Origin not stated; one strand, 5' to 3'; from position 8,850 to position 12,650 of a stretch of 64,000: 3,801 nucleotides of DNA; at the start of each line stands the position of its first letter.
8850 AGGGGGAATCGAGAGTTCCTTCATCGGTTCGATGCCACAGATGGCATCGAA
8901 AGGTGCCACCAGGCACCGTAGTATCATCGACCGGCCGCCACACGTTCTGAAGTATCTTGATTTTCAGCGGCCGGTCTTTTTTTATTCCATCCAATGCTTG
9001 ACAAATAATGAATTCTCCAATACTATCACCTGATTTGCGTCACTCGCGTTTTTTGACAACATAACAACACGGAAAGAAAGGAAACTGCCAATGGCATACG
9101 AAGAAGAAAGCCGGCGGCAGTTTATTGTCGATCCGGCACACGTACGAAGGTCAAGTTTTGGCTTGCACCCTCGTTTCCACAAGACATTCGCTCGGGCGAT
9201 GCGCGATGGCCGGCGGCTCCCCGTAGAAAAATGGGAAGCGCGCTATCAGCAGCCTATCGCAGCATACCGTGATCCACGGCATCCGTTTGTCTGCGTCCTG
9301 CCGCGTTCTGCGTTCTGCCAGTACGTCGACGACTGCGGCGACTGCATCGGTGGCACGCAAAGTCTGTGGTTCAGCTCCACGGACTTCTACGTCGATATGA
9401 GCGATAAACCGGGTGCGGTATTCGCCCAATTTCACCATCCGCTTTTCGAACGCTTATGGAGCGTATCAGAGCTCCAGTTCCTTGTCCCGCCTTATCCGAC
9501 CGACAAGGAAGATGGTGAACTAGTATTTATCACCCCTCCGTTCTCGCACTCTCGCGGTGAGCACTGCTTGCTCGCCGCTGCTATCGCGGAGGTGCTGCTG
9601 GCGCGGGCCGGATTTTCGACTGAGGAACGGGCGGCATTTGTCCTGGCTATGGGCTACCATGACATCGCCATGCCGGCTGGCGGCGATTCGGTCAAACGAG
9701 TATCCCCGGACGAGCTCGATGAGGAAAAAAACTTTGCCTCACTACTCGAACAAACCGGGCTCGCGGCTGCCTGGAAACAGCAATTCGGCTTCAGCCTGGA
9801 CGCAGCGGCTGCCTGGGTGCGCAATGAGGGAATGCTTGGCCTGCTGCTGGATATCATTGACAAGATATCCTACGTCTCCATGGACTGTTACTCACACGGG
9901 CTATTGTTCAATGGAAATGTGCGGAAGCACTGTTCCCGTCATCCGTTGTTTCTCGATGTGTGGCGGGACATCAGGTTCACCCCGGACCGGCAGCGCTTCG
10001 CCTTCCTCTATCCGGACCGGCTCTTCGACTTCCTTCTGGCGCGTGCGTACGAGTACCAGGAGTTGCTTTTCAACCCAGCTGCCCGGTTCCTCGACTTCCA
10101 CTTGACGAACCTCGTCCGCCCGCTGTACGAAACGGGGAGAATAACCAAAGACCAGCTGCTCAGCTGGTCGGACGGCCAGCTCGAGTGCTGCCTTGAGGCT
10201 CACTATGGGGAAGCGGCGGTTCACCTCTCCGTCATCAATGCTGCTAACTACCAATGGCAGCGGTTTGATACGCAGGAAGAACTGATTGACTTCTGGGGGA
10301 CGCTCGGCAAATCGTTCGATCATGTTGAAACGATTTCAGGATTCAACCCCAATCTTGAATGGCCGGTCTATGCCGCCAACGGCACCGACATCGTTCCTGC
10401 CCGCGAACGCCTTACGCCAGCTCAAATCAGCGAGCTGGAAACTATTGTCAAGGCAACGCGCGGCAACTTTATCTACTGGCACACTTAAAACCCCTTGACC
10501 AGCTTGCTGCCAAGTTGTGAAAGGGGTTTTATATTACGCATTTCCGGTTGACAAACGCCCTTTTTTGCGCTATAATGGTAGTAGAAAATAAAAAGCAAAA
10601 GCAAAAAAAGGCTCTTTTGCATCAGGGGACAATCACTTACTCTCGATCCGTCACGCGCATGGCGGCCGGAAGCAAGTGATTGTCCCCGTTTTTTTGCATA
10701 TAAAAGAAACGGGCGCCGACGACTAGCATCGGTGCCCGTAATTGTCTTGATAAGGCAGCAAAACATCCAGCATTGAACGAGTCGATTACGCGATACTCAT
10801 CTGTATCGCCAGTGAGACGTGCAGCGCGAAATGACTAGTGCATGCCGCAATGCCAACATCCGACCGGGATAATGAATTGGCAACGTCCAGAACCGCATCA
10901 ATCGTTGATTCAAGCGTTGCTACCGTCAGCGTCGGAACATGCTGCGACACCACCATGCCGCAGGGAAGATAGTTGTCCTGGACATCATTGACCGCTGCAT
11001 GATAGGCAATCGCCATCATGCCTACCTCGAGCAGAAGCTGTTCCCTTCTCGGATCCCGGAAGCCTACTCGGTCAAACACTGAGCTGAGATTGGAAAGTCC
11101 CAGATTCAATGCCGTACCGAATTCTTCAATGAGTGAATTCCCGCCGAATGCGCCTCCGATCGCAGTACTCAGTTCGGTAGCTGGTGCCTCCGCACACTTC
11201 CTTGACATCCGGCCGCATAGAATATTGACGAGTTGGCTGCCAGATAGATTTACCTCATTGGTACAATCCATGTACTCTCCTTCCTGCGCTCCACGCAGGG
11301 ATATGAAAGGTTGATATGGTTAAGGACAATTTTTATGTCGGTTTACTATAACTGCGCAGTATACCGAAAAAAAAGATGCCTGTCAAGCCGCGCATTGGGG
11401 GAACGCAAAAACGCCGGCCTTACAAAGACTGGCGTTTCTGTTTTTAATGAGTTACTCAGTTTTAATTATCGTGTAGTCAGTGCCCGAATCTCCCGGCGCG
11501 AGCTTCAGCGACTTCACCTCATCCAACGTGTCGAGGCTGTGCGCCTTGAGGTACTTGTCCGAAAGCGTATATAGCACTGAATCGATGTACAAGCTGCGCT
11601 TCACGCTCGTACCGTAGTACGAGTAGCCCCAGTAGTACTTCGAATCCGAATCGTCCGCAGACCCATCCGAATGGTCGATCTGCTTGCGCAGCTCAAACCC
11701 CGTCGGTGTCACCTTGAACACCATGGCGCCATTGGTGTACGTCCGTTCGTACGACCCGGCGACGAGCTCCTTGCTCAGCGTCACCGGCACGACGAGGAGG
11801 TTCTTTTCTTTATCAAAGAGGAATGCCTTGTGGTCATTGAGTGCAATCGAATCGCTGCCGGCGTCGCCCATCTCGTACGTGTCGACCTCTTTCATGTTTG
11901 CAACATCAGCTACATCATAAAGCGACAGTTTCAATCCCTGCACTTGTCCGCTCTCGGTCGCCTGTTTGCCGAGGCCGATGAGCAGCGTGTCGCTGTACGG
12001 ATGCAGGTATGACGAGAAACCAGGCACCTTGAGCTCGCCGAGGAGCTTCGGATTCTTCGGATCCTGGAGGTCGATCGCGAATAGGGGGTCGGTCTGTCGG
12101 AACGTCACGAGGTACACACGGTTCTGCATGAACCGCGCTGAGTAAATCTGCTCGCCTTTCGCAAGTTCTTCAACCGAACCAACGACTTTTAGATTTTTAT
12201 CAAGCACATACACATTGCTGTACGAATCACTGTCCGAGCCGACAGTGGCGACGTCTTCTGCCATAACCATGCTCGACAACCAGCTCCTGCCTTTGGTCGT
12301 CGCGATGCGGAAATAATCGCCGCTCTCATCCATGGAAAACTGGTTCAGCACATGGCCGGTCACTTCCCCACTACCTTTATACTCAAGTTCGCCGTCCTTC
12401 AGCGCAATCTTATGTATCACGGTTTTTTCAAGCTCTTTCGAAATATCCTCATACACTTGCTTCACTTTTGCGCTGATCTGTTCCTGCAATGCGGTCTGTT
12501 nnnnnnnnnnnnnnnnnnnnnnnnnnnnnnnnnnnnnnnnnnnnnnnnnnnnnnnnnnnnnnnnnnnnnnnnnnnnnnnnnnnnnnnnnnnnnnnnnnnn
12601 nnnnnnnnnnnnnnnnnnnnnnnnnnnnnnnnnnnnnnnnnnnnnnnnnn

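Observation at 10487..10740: Orphan consensus promoter, ~110-nt transcript and strong terminator between convergently terminated genes: a candidate sRNA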

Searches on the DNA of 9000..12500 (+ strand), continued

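Call 69: search_with_rna_model(model_id=R1, sources=[L082, L083, L084, L085], max_evalue=1, show_alignments=3)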
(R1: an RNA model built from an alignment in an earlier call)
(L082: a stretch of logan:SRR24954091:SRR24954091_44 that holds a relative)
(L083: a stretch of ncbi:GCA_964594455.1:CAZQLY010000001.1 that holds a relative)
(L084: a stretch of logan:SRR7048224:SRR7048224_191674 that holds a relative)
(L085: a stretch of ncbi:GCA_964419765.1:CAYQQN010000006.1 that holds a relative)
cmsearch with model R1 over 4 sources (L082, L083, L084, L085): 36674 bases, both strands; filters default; matches with E-value up to 1: 4.
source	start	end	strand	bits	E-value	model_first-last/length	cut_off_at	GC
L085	9614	9743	-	74.5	1.8e-10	1-123/123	no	0.38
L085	9535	9619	+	20.3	0.18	1-123/123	no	0.33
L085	9633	9697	+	20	0.2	43-105/123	no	0.52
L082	5566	5659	+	16.2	0.87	1-123/123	no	0.32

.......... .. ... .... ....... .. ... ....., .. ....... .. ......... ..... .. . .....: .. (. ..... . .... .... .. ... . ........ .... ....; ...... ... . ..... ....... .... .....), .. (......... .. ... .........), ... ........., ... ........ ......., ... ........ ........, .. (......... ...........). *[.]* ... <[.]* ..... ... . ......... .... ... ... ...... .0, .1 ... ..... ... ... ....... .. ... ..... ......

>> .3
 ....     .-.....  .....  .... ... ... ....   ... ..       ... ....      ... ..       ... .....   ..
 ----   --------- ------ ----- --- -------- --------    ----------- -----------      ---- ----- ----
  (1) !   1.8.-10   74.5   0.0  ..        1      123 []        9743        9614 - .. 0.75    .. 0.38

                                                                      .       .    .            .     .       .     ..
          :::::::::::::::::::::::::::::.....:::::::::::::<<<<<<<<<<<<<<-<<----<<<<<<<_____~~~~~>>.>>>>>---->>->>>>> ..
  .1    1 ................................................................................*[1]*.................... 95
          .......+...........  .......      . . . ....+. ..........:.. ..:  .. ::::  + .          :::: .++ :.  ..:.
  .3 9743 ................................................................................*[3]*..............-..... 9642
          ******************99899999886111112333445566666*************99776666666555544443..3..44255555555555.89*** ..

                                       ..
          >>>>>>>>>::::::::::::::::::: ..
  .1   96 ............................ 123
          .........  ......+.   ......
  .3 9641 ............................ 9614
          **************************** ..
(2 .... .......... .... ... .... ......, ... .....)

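Call 72: search_with_rna_model(model_id=R1, sources=[window, L056, L063, L072, L085], max_evalue=0.000001, make_alignment=true)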
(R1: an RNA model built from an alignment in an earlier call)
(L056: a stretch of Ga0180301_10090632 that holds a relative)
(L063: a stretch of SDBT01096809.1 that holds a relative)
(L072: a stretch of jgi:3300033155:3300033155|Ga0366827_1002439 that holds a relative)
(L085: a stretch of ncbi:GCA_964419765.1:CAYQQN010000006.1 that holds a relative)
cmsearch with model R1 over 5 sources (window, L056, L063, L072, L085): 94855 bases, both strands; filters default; matches with E-value up to 0.000001: 5.
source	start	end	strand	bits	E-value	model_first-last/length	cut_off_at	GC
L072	8101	8222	-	131.7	1.5e-19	1-123/123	no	0.28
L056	141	261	+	124.9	1.9e-18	1-123/123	no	0.39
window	10582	10706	+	116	5.8e-17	1-123/123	no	0.43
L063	2938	3064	-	113.3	1.6e-16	1-123/123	no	0.35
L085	9614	9743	-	74.5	4.6e-10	1-123/123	no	0.38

Alignment A5: 5 matches aligned to the model, 139 columns, each read 5' to 3' on its own strand. Consensus structure (alignment columns), stored with it:
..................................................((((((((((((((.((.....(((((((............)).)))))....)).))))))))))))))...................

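Call 90: search_dna_similar(query=window:10540-10710:+, collection=phages, mode=distant, max_evalue=0.01, max_rows=10)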
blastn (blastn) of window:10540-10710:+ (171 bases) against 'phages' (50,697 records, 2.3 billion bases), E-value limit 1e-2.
No match.

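Call 91: search_dna_similar(query=window:10540-10710:+, collection=plasmids, mode=distant, max_evalue=0.01, max_rows=10)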
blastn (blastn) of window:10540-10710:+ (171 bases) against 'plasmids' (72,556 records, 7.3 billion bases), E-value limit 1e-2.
No match.
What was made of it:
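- Tried and rejected: No match (calls 90, 91).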

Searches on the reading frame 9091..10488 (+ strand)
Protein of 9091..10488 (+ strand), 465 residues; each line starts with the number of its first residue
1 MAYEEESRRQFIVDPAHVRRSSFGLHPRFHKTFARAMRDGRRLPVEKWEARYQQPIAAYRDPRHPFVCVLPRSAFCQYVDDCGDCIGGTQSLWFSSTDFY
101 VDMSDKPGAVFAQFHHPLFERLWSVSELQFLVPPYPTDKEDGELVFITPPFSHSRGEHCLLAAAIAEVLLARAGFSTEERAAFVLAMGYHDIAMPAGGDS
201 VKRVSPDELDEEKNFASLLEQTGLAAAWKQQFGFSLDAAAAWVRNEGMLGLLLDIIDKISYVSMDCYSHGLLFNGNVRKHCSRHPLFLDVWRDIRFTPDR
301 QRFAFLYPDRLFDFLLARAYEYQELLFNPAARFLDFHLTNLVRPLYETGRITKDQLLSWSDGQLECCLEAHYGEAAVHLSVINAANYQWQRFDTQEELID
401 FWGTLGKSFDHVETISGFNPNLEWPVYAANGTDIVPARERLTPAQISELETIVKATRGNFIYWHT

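Call 8: search_protein_families(library=pfam, proteins=[window:9091-10488:+], max_evalue=0.01)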
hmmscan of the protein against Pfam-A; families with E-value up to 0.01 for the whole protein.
window:9091-10488:+ (465 aa): 1 family
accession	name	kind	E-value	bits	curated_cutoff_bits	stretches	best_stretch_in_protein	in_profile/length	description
PF01966.28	HD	-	0.0057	17.4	22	1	155-237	1-76/116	HD domain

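Call 11: find_homologous_proteins(query=window:9091-10485:+, max_evalue=0.00001)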
Query window:9091-10485:+ (465 aa): 49 proteins with E <= 0.00001 among 8000 candidates.
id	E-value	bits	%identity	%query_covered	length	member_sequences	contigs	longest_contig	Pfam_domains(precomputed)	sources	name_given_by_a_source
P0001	0.0e+0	1101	100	100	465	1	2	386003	-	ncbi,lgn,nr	ncbi:MAG: hypothetical protein PHY34_00545 [Patescibacteria group bacterium]|nr:hypothetical protein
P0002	1.8e-129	451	47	95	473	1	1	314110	-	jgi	-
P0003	1.3e-128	448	47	96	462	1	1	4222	-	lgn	-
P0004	1.7e-125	438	47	99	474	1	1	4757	-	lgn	-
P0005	1.6e-118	415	47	95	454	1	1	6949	-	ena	-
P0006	2.8e-118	414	47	88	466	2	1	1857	-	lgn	-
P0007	1.9e-113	398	44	99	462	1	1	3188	-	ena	-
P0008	8.4e-113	396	44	95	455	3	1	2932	-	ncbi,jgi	-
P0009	1.7e-112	395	44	95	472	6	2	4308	-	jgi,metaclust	metaclust:\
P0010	2.1e-112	394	45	95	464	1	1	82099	-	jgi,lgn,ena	-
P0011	3.3e-111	391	44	95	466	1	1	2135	-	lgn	-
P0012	8.1e-111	389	44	95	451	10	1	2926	-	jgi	-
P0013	1.7e-110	388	45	95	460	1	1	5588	-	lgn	-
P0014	3.2e-110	387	44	95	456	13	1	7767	-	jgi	-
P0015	6.6e-110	386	46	88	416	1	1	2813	-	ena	-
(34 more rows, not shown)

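Call 15: find_related_loci(query=A1, collection=genome_contigs, flank=4000)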
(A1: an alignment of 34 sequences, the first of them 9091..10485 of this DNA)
Query A1 (465 aa) in genome_contigs; peptide patterns used: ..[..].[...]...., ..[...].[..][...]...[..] (x = any residue, [..] = any of these).
62 stretches matched a pattern; 18 encode a relative of the query (tblastn E <= 1e-3); 18 distinct loci.
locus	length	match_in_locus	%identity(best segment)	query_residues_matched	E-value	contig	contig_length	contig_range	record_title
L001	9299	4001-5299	44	22-463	1e-116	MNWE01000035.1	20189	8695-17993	MAG: Parcubacteria group bacterium CG1_02_39_15 cg1_0.2_scaffold_5315_c, whole genome shotgun sequence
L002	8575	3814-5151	43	22-463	9e-115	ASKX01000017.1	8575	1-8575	Candidatus Paceibacter normanii SCGC AAA255-P19 A255P19DRAFT_contig_14_0.17_C, whole genome shotgun sequence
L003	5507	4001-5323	42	23-465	1e-108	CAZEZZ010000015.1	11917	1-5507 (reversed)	MAG TPA_asm: uncultured Candidatus Saccharibacteria bacterium isolate SRP104257_co1_235 genome assembly, contig: NODE_39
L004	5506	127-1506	42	10-464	4e-106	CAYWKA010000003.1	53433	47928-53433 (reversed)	MAG TPA_asm: uncultured Candidatus Saccharibacteria bacterium isolate binchicken_co34_241 genome assembly, contig: NODE_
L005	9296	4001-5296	42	22-458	5e-102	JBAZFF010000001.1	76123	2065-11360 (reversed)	MAG: Candidatus Paceibacterota bacterium isolate SO_2017_LW3_143 NODE_660_length_76123_cov_2.632033_LW162_2017, whole ge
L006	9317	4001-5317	39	22-463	3e-99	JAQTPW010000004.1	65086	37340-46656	MAG: Candidatus Paceibacterota bacterium isolate STB_125 NODE_888_length_65086_cov_4.533783_Sandtown_B, whole genome sho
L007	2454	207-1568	38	20-463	2e-99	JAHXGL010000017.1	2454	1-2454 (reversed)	MAG: Candidatus Nealsonbacteria bacterium isolate Unc1 Unc1_contig_17, whole genome shotgun sequence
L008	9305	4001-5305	40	21-463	3e-93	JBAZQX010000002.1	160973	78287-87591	MAG: Candidatus Doudnabacteria bacterium isolate SO_2017_SWC_9 scaffold_114_c1_LP-4_2017, whole genome shotgun sequence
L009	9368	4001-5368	37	4-463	1e-90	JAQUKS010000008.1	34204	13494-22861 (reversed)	MAG: Candidatus Paceibacterota bacterium isolate STD1_112 NODE_2479_length_34204_cov_3.719283_Sandtown_D1, whole genome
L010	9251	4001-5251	42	55-463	3e-94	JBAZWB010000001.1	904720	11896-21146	MAG: Patescibacteria group bacterium isolate SO_2017_GW1_267 NODE_26_length_904720_cov_3.416747_OW334_2017, whole genome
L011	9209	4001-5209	40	55-465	3e-86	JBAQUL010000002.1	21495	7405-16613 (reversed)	MAG: Candidatus Moraniibacteriota bacterium isolate MFD12006_ilm_asm_bin13 k127_48247, whole genome shotgun sequence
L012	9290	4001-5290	37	23-462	1e-80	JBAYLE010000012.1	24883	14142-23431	MAG: Parcubacteria group bacterium isolate SO_2016_GW1_96 scaffold03502_OW334_2016, whole genome shotgun sequence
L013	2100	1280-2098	45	22-295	5e-76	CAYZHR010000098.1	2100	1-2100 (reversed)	MAG TPA_asm: uncultured Candidatus Saccharibacteria bacterium isolate binchicken_co387_45 genome assembly, contig: NODE_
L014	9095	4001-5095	29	86-464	2e-45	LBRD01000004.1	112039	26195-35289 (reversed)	MAG: Parcubacteria group bacterium GW2011_GWC1_36_108 UR95_C0004, whole genome shotgun sequence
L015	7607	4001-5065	28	19-373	1e-29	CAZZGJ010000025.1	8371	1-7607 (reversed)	MAG TPA_asm: uncultured Candidatus Saccharibacteria bacterium isolate SRP285395_co2_353 genome assembly, contig: NODE_13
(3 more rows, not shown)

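Call 100: search_protein_families(library=ncbifam, proteins=[window:9091-10485:+], max_evalue=0.00001)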
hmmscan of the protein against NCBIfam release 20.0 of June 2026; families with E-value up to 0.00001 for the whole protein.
window:9091-10485:+ (465 aa): 0 families

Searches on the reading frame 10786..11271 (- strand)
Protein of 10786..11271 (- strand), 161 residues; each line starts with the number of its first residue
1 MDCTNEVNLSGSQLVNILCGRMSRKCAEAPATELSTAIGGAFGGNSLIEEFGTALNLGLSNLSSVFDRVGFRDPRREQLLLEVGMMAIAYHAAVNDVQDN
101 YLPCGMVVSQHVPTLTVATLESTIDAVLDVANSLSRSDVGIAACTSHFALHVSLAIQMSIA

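Call 8: search_protein_families(library=pfam, proteins=[window:10786-11271:-], max_evalue=0.01)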
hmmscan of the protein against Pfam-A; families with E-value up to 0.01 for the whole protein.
window:10786-11271:- (161 aa): 0 families

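Call 18: find_homologous_proteins(query=window:10789-11271:-, max_evalue=0.001)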
Query window:10789-11271:- (161 aa): 1 proteins with E <= 0.001 among 62 candidates.
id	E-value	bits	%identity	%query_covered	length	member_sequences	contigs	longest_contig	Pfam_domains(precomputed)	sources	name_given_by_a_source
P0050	5.8e-83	294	100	87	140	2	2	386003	-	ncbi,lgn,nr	ncbi:MAG: hypothetical protein PHF98_04310 [Patescibacteria group bacterium]|nr:hypothetical protein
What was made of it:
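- Tried and rejected: It is an orphan with no homologues outside the same population (call 18).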

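Call 19: find_encoding_contigs(protein=P0050, flank=4000, max_places=6)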
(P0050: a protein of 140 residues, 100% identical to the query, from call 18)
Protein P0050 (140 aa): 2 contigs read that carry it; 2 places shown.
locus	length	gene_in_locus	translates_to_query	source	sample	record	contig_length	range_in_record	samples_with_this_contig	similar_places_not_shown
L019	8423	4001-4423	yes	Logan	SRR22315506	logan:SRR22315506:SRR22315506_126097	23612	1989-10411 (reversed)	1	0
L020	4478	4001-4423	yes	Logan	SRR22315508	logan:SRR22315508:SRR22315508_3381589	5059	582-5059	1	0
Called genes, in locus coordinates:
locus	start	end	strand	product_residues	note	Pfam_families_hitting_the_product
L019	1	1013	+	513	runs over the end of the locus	-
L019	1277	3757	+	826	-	PF09826:Beta_propel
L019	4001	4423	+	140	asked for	-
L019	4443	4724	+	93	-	-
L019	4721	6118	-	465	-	-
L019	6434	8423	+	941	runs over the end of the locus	PF02739:5_3_exonuc_N, PF01367:5_3_exonuc, PF01612:DNA_pol_A_exo1, PF22619:DNA_polI_exo1, PF00476:DNA_pol_A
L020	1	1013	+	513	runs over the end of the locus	-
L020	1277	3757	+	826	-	PF09826:Beta_propel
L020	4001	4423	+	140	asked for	-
